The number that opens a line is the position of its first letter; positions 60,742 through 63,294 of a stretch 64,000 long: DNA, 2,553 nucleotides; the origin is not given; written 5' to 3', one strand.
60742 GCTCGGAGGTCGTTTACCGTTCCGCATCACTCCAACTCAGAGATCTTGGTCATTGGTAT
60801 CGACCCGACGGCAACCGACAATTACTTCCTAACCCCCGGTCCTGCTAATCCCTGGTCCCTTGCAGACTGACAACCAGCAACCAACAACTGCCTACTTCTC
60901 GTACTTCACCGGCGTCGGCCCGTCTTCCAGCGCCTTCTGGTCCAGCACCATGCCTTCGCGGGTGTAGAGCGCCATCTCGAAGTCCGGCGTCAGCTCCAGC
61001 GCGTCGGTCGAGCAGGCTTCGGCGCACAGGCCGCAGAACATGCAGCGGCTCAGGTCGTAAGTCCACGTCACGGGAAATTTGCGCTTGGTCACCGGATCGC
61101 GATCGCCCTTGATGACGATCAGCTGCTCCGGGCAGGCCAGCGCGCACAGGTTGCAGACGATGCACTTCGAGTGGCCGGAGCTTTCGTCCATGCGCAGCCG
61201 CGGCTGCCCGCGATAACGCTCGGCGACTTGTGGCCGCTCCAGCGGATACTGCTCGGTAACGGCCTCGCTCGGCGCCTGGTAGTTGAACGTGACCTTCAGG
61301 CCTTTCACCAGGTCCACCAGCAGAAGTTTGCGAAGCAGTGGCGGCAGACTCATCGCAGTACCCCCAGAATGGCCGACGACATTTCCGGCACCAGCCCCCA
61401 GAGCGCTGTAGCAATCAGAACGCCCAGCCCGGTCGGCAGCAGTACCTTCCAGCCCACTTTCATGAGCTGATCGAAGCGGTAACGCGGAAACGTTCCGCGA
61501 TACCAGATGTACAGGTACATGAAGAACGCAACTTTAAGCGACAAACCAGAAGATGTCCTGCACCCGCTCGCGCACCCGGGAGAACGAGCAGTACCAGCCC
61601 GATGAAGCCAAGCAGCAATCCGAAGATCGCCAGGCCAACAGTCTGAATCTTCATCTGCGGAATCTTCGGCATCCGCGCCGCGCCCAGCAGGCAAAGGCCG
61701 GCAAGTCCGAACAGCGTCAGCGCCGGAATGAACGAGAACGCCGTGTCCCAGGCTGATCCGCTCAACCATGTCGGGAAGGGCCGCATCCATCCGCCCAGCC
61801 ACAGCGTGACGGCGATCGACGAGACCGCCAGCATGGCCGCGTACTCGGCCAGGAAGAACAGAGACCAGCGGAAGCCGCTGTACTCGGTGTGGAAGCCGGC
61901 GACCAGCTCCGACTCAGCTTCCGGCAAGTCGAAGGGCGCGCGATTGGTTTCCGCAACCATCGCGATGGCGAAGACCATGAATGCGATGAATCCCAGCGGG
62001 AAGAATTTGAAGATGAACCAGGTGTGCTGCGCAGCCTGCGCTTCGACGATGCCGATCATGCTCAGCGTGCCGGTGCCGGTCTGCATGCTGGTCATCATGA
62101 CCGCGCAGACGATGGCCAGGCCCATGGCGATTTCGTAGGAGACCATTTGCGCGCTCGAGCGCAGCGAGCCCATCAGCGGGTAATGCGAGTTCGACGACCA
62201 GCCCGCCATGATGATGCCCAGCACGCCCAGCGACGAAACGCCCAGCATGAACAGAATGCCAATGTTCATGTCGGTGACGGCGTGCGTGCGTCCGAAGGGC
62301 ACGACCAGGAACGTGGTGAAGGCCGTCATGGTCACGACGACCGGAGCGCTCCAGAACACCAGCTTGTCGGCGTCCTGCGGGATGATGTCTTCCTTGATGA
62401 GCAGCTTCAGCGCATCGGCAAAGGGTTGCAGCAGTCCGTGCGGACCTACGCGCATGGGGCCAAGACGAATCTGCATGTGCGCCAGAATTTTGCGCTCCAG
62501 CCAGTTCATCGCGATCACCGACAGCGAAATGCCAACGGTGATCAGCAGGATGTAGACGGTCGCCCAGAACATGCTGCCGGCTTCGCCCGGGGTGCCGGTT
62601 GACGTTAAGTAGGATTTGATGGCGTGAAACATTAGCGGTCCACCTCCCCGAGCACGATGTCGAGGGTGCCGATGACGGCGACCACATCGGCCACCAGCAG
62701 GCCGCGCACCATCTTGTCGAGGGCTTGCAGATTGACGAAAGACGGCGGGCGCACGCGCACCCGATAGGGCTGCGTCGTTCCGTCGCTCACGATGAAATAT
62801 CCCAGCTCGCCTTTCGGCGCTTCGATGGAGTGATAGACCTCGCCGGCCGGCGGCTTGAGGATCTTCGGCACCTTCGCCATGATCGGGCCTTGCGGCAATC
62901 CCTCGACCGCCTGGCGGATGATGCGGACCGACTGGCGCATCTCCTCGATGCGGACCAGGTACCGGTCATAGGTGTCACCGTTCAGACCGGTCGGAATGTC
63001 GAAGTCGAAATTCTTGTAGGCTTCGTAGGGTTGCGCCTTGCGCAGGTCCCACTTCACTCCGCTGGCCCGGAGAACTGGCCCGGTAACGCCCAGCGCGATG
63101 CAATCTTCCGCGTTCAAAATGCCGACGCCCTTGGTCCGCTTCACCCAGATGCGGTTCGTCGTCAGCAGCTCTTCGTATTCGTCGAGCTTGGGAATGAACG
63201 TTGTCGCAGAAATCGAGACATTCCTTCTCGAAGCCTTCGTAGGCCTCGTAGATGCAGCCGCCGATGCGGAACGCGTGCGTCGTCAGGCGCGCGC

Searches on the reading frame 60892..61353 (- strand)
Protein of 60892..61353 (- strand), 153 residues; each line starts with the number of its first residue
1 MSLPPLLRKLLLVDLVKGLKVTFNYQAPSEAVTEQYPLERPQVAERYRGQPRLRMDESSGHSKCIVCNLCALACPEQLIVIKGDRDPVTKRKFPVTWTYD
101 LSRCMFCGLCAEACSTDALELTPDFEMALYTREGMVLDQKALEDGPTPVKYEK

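Call 45: search_protein_families(library=pfam, proteins=[window:60892-61353:-], max_evalue=0.00001)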
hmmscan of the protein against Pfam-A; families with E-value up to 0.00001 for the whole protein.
window:60892-61353:- (153 aa): 7 families
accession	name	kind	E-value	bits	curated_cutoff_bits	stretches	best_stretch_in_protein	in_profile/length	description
PF00037.32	Fer4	-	4.8e-12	45.6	21.1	1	98-120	2-24/24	4Fe-4S binding domain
PF12838.12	Fer4_7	-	8.3e-12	45.8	27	1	63-118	1-52/52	4Fe-4S dicluster domain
PF13187.11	Fer4_9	-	2.2e-08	34.4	27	1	63-118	1-51/52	4Fe-4S dicluster domain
PF13484.11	Fer4_16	-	1.6e-07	32.4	30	0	103-125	1-22/66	4Fe-4S double cluster binding domain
PF13534.11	Fer4_17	-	1.1e-06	29.5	22.2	0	37-78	19-60/61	4Fe-4S dicluster domain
PF14697.11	Fer4_21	-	2.6e-06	27.9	35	0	61-120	5-58/59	4Fe-4S dicluster domain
PF12837.12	Fer4_6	-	8.6e-06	25.9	25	0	62-79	7-24/24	4Fe-4S binding domain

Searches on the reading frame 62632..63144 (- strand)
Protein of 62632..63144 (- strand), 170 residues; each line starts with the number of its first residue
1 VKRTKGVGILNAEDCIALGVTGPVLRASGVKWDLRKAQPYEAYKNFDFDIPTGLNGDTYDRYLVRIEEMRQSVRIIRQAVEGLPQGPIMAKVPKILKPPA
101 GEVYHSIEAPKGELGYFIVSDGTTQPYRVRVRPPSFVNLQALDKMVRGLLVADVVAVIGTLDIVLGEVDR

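Call 49: find_encoding_contigs(protein=window:62632-63144:-, flank=10000, max_places=2)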
Protein window:62632-63144:- (170 aa): no gene with exactly this product is on record in the collection.
